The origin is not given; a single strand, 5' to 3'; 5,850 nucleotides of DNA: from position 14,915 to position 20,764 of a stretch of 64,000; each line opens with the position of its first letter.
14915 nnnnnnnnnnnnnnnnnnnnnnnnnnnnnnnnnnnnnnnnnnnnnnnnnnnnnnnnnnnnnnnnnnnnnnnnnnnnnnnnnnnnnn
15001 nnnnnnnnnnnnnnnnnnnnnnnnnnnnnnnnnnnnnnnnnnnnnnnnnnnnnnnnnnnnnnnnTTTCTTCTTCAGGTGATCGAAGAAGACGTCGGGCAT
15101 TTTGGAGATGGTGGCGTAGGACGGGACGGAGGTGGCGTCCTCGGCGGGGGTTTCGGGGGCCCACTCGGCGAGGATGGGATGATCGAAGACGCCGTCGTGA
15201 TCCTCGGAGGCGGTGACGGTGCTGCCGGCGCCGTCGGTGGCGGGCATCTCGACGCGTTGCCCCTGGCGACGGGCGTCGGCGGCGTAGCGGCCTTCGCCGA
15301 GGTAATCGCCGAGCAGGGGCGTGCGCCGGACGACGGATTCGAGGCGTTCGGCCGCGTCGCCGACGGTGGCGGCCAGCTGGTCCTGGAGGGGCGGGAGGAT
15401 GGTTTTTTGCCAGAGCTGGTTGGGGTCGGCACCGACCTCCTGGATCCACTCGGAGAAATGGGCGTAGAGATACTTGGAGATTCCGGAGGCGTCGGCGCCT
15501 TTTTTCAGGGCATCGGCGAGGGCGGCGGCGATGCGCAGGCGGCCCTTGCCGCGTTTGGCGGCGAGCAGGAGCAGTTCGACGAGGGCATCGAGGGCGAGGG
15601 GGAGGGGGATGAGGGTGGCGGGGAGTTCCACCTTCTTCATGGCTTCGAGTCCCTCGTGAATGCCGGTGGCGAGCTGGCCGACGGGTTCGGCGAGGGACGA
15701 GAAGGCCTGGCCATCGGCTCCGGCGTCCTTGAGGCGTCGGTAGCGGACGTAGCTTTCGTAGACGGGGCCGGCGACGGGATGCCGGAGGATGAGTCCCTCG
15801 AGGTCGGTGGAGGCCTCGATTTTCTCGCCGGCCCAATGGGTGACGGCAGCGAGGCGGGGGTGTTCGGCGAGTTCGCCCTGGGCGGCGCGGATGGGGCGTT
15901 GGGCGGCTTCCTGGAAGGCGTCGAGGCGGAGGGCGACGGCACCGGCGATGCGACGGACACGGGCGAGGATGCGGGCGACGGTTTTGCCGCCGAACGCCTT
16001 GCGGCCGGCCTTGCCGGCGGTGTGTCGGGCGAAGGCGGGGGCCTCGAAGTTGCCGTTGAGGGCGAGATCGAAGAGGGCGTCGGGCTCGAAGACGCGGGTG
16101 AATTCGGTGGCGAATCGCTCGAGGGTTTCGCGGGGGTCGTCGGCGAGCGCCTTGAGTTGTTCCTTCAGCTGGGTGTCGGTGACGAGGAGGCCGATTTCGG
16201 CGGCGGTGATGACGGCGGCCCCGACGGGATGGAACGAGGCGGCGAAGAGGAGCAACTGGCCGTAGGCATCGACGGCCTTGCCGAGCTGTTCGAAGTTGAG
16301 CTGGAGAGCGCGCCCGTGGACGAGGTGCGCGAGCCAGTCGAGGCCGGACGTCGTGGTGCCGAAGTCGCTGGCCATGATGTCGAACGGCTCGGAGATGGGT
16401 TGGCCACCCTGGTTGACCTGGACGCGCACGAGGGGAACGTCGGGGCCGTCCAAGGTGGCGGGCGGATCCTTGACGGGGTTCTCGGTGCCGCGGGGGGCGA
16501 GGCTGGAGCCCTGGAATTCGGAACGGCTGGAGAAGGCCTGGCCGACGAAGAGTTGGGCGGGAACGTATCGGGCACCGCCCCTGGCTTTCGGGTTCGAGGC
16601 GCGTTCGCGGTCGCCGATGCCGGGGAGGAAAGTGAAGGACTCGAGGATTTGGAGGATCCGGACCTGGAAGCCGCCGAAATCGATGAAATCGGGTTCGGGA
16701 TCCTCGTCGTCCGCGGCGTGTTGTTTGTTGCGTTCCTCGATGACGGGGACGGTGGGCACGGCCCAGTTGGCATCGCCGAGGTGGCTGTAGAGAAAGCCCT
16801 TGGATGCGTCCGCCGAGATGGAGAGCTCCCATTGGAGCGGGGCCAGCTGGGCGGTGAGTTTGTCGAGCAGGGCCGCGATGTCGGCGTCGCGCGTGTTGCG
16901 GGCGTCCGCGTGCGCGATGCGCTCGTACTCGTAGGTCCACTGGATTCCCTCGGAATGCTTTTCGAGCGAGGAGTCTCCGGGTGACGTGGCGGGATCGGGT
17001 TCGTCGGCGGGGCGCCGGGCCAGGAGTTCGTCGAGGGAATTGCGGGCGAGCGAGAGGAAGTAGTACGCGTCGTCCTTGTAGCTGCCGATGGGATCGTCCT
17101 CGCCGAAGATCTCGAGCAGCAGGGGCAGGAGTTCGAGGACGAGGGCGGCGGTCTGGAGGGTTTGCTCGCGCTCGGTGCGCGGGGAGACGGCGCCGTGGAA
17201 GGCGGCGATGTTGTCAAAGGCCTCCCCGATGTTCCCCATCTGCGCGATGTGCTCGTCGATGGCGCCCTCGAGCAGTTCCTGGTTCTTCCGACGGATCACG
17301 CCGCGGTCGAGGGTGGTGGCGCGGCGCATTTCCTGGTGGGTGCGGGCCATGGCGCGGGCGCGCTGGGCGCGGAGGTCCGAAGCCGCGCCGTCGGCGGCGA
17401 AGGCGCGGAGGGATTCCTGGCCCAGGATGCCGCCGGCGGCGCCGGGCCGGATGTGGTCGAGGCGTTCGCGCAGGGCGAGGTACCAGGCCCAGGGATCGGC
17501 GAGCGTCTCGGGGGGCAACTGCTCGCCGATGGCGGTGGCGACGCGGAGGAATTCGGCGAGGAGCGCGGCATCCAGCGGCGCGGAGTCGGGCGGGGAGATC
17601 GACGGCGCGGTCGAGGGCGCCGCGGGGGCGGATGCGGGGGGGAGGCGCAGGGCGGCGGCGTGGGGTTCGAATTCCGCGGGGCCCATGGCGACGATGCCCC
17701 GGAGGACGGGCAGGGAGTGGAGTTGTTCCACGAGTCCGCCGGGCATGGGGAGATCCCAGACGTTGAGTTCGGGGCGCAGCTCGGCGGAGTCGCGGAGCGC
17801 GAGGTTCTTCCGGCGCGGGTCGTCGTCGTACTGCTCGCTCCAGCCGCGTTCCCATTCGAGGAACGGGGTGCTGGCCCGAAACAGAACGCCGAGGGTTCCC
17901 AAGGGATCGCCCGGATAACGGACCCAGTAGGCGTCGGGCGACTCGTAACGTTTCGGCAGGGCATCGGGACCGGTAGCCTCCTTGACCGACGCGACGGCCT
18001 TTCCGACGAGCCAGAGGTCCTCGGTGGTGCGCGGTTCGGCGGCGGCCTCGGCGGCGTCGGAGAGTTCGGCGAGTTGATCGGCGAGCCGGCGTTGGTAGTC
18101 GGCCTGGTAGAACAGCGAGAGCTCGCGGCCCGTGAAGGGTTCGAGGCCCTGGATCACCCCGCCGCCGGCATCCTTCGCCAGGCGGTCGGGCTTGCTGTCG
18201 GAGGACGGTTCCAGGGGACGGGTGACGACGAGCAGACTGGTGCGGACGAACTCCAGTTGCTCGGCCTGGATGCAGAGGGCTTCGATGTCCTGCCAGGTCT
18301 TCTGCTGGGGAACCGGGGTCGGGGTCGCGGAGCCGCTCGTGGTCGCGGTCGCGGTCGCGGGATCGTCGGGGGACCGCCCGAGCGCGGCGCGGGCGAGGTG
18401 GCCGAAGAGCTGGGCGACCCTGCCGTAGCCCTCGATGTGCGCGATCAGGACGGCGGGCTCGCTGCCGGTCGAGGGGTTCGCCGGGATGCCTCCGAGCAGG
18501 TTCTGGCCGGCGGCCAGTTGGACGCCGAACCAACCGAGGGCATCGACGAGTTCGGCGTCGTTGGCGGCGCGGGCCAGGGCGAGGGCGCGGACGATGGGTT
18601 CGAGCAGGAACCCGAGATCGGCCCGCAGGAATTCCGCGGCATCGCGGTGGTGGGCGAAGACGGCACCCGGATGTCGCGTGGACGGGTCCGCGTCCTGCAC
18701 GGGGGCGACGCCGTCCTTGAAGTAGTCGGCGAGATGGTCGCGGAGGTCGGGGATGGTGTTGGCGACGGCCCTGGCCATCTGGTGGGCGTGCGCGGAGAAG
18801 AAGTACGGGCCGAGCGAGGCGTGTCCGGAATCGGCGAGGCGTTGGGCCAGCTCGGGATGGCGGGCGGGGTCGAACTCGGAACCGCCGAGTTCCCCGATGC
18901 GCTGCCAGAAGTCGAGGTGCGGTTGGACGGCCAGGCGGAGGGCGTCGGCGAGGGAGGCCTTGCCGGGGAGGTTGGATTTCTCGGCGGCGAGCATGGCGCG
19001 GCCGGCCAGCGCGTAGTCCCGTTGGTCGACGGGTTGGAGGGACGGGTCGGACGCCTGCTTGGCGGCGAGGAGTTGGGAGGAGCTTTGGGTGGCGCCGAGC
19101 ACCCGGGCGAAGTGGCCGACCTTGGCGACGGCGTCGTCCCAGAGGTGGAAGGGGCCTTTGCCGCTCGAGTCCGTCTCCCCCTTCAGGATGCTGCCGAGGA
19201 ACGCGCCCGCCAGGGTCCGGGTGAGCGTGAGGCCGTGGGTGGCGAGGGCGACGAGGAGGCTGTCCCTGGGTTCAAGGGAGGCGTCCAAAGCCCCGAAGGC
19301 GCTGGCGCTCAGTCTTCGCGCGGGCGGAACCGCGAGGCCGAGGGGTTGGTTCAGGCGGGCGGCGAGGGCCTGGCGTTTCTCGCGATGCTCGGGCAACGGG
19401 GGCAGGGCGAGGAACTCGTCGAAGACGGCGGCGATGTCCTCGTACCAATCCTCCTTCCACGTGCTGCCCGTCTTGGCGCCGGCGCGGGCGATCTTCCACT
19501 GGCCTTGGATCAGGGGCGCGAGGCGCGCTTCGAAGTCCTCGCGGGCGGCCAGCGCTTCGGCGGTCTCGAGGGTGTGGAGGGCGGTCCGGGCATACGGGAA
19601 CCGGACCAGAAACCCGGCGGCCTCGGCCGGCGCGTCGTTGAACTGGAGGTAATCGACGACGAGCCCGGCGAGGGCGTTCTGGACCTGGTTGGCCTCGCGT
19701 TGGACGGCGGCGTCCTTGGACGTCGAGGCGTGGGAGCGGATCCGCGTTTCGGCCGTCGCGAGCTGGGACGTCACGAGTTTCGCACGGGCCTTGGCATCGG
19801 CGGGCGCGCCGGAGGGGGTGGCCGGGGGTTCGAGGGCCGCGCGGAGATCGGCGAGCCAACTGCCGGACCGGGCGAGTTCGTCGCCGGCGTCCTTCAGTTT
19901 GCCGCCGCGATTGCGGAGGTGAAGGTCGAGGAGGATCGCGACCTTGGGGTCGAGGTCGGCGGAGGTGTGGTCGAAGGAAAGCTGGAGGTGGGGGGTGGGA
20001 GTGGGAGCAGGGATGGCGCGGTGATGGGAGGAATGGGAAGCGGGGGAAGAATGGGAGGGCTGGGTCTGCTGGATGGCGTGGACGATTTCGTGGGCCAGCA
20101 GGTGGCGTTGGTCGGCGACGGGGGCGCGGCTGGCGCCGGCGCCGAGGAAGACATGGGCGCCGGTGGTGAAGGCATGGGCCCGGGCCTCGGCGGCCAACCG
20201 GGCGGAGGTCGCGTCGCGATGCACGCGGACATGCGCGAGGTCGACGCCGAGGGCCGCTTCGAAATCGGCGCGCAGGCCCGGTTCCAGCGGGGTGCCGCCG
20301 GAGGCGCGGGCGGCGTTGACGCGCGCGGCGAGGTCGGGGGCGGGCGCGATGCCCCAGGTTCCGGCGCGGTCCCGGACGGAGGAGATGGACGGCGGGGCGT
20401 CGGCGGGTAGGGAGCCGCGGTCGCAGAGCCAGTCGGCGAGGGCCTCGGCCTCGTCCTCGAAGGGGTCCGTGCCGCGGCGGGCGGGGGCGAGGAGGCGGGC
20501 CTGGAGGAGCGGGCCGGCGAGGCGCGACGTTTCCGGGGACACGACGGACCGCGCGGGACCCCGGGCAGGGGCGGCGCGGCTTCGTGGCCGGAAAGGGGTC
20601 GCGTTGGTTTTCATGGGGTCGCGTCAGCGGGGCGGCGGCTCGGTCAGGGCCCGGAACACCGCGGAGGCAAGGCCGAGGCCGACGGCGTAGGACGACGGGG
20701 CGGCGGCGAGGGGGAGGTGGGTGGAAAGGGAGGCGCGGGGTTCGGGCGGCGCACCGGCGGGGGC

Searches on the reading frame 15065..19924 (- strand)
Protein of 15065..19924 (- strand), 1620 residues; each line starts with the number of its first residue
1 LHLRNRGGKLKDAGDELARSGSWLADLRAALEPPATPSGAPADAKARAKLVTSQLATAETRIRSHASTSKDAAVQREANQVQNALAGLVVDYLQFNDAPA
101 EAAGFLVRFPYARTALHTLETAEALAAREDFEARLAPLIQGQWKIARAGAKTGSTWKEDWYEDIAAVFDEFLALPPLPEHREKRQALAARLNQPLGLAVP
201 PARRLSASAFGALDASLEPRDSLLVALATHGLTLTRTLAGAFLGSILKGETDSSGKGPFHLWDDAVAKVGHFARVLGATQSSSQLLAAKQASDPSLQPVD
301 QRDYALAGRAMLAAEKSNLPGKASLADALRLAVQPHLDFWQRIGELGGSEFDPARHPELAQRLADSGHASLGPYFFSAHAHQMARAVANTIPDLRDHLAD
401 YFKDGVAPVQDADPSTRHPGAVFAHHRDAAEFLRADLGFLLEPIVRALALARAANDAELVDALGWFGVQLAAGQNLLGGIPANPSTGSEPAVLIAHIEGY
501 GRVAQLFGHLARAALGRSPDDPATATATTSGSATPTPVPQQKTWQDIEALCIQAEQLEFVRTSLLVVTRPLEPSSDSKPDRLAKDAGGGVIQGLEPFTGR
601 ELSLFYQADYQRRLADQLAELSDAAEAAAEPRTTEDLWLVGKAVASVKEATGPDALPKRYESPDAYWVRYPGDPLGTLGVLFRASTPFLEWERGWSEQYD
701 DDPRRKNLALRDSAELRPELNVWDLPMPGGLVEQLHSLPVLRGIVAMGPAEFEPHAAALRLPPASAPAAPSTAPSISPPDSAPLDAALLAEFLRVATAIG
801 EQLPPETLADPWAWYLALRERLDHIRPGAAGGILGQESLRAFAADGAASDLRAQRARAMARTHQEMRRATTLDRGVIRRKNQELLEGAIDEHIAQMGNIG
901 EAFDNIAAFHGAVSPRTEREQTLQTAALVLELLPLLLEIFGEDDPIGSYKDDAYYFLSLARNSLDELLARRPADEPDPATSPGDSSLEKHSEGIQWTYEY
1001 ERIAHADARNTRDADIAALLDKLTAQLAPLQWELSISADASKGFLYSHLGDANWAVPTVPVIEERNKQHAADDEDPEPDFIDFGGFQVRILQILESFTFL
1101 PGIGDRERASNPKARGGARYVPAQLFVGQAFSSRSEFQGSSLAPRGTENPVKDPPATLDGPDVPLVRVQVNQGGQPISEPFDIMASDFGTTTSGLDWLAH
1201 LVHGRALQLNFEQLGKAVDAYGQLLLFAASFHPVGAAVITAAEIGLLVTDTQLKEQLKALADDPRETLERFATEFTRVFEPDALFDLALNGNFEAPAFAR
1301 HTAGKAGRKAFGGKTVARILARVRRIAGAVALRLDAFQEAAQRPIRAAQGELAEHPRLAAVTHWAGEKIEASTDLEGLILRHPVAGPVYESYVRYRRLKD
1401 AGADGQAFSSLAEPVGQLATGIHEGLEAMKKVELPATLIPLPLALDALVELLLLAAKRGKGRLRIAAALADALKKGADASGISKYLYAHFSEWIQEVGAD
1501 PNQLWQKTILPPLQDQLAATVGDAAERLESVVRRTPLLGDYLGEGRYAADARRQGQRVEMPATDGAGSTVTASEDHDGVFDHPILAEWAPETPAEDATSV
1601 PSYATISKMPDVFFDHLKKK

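Call 35: search_protein_families(library=pfam, proteins=[window:15065-19924:-], max_evalue=1)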
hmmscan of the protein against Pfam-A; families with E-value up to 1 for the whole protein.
window:15065-19924:- (1620 aa): 1 family
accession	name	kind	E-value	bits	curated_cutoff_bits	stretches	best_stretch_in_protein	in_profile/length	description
PF23979.1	DUF7304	-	0.13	12.7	27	1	576-618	6-48/72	Domain of unknown function (DUF7304)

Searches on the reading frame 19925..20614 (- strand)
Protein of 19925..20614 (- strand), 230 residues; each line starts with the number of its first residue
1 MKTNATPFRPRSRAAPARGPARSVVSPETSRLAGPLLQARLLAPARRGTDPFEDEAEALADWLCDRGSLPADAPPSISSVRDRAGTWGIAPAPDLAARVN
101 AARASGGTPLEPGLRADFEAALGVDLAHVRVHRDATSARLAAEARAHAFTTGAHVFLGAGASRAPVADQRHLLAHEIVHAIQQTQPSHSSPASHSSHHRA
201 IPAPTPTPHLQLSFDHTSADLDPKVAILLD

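Call 35: search_protein_families(library=pfam, proteins=[window:19925-20614:-], max_evalue=1)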
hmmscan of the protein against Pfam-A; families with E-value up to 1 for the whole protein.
window:19925-20614:- (230 aa): 1 family
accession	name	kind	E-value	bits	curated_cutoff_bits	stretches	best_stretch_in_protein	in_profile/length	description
PF13699.11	eCIS_core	-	1.1e-22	80.4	22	1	109-186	1-78/79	eCIS core domain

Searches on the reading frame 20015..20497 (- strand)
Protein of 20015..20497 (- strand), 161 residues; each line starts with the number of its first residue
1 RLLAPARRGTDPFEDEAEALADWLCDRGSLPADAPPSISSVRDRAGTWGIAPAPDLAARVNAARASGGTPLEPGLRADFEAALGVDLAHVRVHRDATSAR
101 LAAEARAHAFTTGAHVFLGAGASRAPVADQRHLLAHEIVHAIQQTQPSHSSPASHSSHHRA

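Call 85: predict_structure(alignment_id=A4)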
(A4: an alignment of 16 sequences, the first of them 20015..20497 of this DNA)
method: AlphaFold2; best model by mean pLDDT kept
length: 161 residues; sequences in the alignment: 16
mean_pLDDT: 83.0   pTM: 0.77
mean pLDDT of the five models: 83.0, 82.2, 81.2, 81.2, 80.4
residues with pLDDT >= 90: 97; 70-90: 22; 50-70: 36; < 50: 6
segments of 3 or more residues with pLDDT < 50: 1-6
pLDDT, mean of each block of 10 residues (from residue 1): 47 90 83 71 56 83 95 96 94 96 94 95 90 96 81 62 52
secondary structure, 60 per line:
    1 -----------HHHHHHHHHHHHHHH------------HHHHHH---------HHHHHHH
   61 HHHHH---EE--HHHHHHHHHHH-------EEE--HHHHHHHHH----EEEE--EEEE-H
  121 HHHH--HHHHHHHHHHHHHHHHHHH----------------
elements in order: H12-26 H39-44 H54-65 H73-83 E91-93 H96-104 E109-112 E115-118 H120-124 H127-145
